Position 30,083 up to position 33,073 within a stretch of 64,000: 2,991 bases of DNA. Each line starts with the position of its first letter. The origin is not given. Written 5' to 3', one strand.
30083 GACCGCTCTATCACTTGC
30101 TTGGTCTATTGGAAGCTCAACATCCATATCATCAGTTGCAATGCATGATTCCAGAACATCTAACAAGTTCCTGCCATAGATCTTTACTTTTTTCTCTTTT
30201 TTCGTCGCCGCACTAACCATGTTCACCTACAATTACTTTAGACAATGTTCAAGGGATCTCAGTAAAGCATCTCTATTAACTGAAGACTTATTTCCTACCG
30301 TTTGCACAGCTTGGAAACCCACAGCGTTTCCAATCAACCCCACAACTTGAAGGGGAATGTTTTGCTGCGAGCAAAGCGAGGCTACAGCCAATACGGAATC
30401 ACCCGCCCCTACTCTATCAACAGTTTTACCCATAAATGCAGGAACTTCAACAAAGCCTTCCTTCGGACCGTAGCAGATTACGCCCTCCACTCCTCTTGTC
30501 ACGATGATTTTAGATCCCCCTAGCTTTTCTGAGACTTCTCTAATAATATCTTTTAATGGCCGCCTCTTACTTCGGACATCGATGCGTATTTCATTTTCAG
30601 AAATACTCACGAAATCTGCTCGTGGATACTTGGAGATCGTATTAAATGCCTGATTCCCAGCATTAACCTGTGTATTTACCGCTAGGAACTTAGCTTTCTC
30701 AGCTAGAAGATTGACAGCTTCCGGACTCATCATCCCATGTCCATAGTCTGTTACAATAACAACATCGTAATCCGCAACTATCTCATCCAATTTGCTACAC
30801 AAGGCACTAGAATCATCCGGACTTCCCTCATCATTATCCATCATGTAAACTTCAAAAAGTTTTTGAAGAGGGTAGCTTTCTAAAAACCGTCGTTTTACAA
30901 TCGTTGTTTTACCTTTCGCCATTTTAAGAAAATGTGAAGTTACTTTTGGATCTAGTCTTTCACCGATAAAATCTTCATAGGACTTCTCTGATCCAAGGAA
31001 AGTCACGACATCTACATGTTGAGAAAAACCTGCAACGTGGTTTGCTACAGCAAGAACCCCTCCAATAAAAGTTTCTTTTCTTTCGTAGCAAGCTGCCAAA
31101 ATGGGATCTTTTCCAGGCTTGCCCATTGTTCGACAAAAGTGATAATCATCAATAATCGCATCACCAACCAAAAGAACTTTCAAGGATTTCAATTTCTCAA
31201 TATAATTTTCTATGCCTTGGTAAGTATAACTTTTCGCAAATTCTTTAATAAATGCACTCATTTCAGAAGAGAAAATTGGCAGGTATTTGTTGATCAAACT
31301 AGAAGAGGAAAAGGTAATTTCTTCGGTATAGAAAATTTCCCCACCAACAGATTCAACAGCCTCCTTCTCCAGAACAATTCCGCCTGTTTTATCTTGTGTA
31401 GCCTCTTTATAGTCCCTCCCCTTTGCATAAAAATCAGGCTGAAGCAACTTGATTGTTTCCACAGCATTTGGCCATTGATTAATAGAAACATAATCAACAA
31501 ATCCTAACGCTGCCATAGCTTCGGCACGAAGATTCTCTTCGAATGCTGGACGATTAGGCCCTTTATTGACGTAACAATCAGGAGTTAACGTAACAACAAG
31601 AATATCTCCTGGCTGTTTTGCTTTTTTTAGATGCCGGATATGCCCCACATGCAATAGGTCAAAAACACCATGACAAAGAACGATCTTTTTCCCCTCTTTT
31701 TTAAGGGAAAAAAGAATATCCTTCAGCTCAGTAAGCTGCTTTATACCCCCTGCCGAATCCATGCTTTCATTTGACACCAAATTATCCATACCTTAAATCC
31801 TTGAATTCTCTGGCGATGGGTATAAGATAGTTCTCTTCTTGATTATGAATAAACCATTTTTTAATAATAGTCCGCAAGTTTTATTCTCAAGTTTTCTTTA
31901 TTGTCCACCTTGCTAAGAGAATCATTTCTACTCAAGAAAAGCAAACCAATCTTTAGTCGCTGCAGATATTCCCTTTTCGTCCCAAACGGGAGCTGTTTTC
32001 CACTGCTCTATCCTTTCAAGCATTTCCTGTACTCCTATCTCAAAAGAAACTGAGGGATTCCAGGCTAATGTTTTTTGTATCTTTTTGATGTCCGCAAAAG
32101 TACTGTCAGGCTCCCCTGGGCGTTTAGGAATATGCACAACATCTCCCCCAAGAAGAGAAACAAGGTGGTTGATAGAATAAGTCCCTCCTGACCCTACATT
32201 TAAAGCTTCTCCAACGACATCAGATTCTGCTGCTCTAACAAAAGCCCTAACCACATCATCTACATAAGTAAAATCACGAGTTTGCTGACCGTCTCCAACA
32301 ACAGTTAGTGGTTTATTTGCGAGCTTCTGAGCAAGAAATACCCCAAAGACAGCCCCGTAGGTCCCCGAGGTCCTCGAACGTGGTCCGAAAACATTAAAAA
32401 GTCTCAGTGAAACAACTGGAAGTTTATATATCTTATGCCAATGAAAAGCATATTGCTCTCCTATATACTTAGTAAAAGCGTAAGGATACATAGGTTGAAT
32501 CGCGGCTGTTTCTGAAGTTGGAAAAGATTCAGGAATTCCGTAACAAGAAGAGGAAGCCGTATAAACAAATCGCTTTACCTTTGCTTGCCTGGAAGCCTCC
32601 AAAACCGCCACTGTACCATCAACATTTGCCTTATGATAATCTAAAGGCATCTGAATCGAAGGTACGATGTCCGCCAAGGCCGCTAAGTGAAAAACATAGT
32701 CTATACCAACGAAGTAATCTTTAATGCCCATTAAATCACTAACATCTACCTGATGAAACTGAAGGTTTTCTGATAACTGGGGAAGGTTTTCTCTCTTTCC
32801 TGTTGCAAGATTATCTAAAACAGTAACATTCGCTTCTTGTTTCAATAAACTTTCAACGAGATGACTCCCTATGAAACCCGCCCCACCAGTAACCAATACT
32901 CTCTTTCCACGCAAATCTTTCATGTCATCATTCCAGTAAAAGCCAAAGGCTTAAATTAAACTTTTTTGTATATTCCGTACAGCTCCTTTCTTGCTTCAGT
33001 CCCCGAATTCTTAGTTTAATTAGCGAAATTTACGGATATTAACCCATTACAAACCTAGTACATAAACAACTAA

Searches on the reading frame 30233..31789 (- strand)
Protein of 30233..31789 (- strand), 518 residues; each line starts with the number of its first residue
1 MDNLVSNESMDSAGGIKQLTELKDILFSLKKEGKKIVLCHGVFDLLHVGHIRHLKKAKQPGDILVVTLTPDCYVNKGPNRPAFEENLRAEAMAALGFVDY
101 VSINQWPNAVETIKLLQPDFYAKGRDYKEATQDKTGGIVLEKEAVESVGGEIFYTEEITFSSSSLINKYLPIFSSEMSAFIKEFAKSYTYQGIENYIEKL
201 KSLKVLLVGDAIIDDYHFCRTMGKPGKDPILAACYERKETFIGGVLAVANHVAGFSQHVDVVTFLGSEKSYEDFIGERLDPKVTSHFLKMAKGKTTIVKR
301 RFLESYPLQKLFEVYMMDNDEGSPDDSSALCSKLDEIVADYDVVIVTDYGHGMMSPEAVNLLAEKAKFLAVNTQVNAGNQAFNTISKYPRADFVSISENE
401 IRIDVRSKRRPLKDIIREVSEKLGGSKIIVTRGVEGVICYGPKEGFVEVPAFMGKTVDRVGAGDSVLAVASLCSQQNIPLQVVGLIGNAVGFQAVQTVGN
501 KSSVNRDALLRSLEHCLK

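Call 73: search_protein_families(library=pfam, proteins=[window:30233-31789:-], max_evalue=0.0001)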
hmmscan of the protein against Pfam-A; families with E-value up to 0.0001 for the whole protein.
window:30233-31789:- (518 aa): 2 families
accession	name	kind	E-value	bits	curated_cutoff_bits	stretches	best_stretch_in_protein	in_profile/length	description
PF00294.29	PfkB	-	2.3e-17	63.7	25.8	1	233-503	27-298/302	pfkB family carbohydrate kinase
PF01467.32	CTP_transf_like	-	1.7e-11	44.9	21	1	39-166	2-130/133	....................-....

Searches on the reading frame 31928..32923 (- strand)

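Call 74: search_protein_families(library=pfam, proteins=[window:31928-32923:-], max_evalue=0.0001)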
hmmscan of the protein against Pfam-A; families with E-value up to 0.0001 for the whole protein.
window:31928-32923:- (331 aa): 9 families
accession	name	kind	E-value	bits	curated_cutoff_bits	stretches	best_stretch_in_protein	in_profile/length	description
PF01370.27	Epimerase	-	2.8e-62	210.7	20.9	1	9-244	1-240/240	NAD dependent epimerase/dehydratase family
PF16363.11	GDP_Man_Dehyd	-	1.3e-60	206.1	27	1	10-301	1-332/332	GDP-mannose 4,6 dehydratase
PF01073.25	3Beta_HSD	-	1.3e-26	93.7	22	1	10-233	1-230/280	3-beta hydroxysteroid dehydrogenase/isomerase family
PF02719.21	Polysacc_synt_2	-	3.6e-16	59.7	20.2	1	9-256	1-241/293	Polysaccharide biosynthesis protein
PF07993.18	NAD_binding_4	-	4.7e-15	55.9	20.1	1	73-227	88-257/258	Male sterility protein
PF13460.12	NAD_binding_10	-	4.7e-11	43.3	27.2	1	13-146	1-121/184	NAD(P)H-binding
PF04321.23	RmlD_sub_bind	-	1.1e-10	41.6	27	1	8-240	2-205/287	RmlD substrate binding domain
PF05368.20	NmrA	-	1.9e-06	28.1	27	1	7-123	3-106/298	NmrA-like family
PF00106.31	adh_short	-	3.6e-05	23.8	26.6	1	7-71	1-68/195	short chain dehydrogenase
